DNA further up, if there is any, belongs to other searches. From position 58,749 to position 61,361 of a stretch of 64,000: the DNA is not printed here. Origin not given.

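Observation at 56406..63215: Giant 2269-aa single-exon subtelomeric ORF with a split flavin-monooxygenase-like core and C-terminal membrane anchor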

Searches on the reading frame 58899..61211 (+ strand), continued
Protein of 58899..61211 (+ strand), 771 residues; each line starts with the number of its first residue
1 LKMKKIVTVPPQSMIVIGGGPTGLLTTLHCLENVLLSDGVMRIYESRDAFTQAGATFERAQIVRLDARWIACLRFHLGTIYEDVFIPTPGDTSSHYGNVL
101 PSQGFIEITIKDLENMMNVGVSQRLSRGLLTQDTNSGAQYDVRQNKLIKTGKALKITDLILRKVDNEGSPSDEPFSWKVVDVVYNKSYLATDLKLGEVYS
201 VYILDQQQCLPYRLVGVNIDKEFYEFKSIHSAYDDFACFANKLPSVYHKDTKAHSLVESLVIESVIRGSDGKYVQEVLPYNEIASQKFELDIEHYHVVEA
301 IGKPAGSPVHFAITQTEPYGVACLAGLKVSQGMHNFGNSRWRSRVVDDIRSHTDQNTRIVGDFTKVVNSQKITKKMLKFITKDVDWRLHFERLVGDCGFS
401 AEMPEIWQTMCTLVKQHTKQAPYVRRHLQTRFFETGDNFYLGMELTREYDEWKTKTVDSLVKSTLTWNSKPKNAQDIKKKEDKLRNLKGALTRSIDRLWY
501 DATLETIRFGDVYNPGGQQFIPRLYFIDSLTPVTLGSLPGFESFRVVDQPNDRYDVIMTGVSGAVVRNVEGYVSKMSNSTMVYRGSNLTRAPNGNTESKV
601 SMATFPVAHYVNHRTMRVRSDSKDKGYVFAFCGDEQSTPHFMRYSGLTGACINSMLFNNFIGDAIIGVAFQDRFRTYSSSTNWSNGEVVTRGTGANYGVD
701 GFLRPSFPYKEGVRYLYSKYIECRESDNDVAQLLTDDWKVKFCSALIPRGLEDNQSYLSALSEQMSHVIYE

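Call 57: fold_search(model_id=the predicted structure, library=pdb)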
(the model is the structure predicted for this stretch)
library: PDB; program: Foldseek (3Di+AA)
matches with E <= 10: 1127; with E <= 0.001: 85
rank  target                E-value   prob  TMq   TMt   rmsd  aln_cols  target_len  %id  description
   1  6ain_B                7.3e-07  1.00  0.29  0.52  14.5       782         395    9  Crystal structure of p-nitrophenol 4-monooxygenase PnpA from Pseudomonas putida DLL-E4 (released 2018-10-31)
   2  2bra_A                7.3e-07  1.00  0.29  0.45  13.3       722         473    9  Structure of N-Terminal FAD Binding motif of mouse MICAL (released 2005-11-01)
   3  6ici                  9.6e-07  1.00  0.30  0.38  13.0       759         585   10  Crystal structure of human MICAL3 (released 2020-03-04)
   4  9ewy                  1.3e-06  1.00  0.30  0.29  15.8       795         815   10  CryoEM structure of human MICAL1 (released 2024-11-20)
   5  6aio_A                1.7e-06  1.00  0.28  0.52  14.4       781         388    8  Crystal structure of p-nitrophenol 4-monooxygenase PnpA from Pseudomonas putida DLL-E4 (released 2018-10-31)
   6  4txi                  1.8e-06  1.00  0.30  0.38  11.4       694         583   10  Construct of MICAL-1 containing the monooxygenase and calponin homology domains (released 2016-01-13)
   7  7fco_B                1.9e-06  1.00  0.28  0.46  16.9       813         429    9  ChlB4 Halogenase (released 2022-03-16)
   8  2bra_B                3.9e-06  1.00  0.29  0.44  12.5       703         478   10  Structure of N-Terminal FAD Binding motif of mouse MICAL (released 2005-11-01)
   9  2c4c_A                4.3e-06  1.00  0.31  0.46   9.9       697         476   10  Crystal structure of the NADPH-treated monooxygenase domain of MICAL (released 2005-10-26)
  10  6ain_A                4.3e-06  1.00  0.28  0.52  14.5       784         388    8  Crystal structure of p-nitrophenol 4-monooxygenase PnpA from Pseudomonas putida DLL-E4 (released 2018-10-31)
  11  5buk_A                4.3e-06  1.00  0.29  0.49  14.9       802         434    9  Structure of flavin-dependent chlorinase Mpy16 (released 2016-03-09)
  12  5bva                  4.5e-06  1.00  0.28  0.51  15.2       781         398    8  Structure of flavin-dependent brominase Bmp2 (released 2016-03-09)
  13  5buk_B                5.3e-06  1.00  0.29  0.50  16.8       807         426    9  Structure of flavin-dependent chlorinase Mpy16 (released 2016-03-09)
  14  2c4c_B                6.9e-06  1.00  0.30  0.45  12.3       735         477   10  Crystal structure of the NADPH-treated monooxygenase domain of MICAL (released 2005-10-26)
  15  3ihg_A                7.3e-06  1.00  0.29  0.40  10.1       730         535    9  Crystal structure of a ternary complex of aklavinone-11 hydroxylase with FAD and aklavinone (released 2009-09-29)
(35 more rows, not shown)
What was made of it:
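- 58899..61211 (+): aa 830-1600: expanded group A flavoprotein monooxygenase (PHBH/MICAL-type) module. Foldseek PDB E about 1e-6, all hits FPMOs (call 57).
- On Group A flavoprotein monooxygenases (PHBH fold): All 50 listed Foldseek PDB hits (of 85 at E<=1e-3) have this fold (call 57).
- All 50 listed Foldseek PDB hits (of 85 at E<=1e-3) are PHBH-fold monooxygenases or halogenases: call 57.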

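Call 77: fold_search(model_id=the predicted structure, library=viral)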
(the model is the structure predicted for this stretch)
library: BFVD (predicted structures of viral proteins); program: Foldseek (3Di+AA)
matches with E <= 10: 907; with E <= 0.001: 1
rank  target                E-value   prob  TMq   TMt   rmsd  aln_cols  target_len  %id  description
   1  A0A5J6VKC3            1.6e-04  1.00  0.14  0.14   9.0       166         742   17  Uncharacterized protein [Megaviridae environmental sample]
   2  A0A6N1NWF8            1.4e-03  0.98  0.21  0.30  21.6       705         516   10  Putative orfan [Tupanvirus soda lake]
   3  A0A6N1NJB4            3.0e-03  0.99  0.25  0.47  13.5       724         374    8  Monooxygenase [Tupanvirus soda lake]
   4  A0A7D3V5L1            5.4e-03  0.99  0.11  0.08   6.8       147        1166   17  Protein kinase [Fadolivirus FV1/VV64]
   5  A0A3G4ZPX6            6.7e-03  0.47  0.12  0.19  21.9       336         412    9  Putative FAD-dependent dehydrogenase [Terrestrivirus sp.]
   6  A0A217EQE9            7.1e-03  0.23  0.07  0.13  26.8       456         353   10  Host shutoff protein [Bacillus phage vB_BsuM-Goe2]
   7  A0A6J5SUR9            9.2e-03  0.08  0.06  0.04  43.3       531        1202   10  Uncharacterized protein [uncultured Caudovirales phage]
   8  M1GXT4                1.1e-02  0.69  0.11  0.20  20.8       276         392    9  (no name in the UniProt tables at hand)
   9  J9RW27                1.5e-02  1.00  0.08  0.72   2.3        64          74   19  Uncharacterized protein [Escherichia phage ECBP2]
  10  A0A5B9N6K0            2.7e-02  1.00  0.08  0.62   2.5        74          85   19  Uncharacterized protein [Escherichia phage Paul]
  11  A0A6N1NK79            2.7e-02  0.57  0.09  0.13  15.4       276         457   11  Uncharacterized protein [Tupanvirus soda lake]
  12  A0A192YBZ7            3.2e-02  1.00  0.07  0.63   2.5        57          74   16  Uncharacterized protein [Morganella phage vB_MmoP_MP2]
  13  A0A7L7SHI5            3.3e-02  1.00  0.07  0.53   2.8        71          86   15  Uncharacterized protein [Proteus phage 3H10_20]
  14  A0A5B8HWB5            3.3e-02  0.72  0.17  0.29  15.1       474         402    6  Lycopene cyclase protein [Mimiviridae sp. ChoanoV1]
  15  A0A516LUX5            3.5e-02  1.00  0.07  0.77   1.4        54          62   13  (no name in the UniProt tables at hand)
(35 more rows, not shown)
